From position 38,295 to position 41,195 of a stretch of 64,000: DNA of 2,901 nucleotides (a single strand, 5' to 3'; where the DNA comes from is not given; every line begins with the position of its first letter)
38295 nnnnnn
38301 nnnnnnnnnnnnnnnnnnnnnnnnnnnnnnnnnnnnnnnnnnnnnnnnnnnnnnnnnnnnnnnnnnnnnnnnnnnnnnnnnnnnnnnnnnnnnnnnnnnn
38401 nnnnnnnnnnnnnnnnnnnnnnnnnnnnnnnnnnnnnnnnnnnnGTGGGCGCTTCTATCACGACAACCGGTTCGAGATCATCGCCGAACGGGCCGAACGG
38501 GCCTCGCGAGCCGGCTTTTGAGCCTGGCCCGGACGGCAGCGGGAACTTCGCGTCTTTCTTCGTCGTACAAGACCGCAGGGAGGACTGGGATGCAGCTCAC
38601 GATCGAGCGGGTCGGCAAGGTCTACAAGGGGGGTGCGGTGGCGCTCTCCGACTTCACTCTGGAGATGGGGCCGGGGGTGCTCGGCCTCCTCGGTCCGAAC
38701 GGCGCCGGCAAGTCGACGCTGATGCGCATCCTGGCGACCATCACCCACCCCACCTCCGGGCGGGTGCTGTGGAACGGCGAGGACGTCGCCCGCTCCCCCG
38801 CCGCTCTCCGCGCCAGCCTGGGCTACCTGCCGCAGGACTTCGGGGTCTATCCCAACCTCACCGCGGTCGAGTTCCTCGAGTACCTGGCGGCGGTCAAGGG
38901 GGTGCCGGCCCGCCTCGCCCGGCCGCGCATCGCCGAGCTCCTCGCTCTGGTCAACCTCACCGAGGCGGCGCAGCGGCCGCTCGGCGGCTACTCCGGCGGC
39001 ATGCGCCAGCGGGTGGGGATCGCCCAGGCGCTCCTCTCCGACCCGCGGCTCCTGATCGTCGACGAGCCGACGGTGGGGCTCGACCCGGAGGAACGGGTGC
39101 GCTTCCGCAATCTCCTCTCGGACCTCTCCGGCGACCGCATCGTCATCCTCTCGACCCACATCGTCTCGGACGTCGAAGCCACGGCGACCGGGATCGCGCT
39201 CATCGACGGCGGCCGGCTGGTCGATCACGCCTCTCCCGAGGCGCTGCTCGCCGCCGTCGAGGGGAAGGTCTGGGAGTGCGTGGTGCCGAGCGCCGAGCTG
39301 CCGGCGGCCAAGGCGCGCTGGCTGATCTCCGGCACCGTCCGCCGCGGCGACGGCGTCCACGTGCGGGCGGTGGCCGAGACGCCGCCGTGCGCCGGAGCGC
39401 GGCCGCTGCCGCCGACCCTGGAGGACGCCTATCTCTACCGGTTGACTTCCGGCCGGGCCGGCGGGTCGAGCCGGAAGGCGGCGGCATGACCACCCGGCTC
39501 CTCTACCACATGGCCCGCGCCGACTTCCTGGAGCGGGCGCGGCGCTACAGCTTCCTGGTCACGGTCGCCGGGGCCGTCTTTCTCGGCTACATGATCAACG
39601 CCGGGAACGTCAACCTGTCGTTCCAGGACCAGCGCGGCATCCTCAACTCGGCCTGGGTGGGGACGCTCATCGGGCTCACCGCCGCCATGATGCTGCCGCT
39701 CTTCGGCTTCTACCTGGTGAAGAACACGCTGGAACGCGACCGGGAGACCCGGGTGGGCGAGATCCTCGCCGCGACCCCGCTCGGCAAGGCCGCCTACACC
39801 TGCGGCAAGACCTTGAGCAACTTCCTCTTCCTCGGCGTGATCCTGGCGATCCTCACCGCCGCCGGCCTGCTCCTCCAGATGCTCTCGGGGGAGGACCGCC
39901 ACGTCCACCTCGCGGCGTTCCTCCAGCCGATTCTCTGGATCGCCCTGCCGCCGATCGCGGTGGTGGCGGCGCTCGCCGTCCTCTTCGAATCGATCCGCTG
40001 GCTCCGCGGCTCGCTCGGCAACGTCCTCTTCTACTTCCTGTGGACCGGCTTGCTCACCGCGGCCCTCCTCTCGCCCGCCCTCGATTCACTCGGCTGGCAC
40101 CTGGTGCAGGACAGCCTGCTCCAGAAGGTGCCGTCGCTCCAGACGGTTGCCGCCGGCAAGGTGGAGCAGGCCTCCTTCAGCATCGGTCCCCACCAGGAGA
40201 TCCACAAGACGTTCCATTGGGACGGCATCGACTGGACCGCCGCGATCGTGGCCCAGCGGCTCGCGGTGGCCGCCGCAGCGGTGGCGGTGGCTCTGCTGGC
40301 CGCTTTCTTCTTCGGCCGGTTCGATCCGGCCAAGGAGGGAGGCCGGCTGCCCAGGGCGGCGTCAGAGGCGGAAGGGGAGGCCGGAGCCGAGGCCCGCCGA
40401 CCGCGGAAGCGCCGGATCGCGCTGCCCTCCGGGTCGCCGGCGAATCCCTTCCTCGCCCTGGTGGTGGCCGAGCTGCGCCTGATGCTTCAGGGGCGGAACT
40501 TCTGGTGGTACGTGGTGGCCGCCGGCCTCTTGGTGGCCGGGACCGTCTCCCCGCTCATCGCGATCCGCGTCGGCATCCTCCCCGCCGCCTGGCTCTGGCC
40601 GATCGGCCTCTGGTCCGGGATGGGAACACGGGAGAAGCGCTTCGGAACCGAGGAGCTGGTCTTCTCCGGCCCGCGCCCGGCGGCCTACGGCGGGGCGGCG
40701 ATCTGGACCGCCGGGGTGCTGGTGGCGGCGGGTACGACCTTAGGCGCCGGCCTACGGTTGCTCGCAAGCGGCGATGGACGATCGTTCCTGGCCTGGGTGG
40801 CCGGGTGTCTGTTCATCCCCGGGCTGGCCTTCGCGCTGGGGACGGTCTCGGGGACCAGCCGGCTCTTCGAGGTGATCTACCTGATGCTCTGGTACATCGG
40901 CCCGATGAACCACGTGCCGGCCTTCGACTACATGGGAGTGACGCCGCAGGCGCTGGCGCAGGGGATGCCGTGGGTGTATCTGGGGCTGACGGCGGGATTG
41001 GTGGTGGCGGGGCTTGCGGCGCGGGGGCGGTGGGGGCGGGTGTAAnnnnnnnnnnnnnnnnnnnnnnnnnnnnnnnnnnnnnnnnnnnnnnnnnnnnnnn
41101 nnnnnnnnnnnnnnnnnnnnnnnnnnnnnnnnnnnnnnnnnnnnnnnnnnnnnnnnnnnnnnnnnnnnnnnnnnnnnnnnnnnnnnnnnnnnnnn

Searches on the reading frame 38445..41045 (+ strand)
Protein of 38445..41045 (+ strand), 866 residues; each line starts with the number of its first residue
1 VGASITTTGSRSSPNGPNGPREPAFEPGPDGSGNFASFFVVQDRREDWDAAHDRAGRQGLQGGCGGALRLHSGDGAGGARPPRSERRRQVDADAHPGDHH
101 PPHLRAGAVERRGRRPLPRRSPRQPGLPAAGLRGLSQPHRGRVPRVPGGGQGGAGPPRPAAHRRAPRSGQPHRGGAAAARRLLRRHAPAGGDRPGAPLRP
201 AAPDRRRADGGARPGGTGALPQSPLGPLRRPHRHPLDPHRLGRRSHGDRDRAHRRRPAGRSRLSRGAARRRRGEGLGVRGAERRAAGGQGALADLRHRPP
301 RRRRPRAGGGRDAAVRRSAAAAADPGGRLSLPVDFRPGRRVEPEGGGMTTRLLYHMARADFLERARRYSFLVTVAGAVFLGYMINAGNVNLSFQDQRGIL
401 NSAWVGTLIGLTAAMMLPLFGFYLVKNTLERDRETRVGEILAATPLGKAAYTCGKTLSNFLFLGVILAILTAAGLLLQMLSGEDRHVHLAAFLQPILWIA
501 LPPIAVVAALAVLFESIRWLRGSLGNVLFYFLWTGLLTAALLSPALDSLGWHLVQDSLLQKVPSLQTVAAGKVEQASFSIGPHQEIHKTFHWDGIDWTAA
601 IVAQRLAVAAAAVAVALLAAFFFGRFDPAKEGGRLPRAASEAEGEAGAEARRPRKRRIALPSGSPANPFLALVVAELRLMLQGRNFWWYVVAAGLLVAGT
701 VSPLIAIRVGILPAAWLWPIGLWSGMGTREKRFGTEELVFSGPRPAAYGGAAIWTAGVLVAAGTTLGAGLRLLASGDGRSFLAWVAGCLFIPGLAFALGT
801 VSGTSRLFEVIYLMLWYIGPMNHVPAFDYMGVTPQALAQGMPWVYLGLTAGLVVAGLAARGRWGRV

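Call 16: search_protein_families(library=pfam, proteins=[window:38445-41045:+], max_evalue=0.001)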
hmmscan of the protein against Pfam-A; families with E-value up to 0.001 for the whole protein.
window:38445-41045:+ (866 aa): 1 family
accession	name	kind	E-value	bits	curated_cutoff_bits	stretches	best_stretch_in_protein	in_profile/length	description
PF12698.13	ABC2_membrane_3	-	0.00037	20.1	31.6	1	405-517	161-264/347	ABC-2 family transporter protein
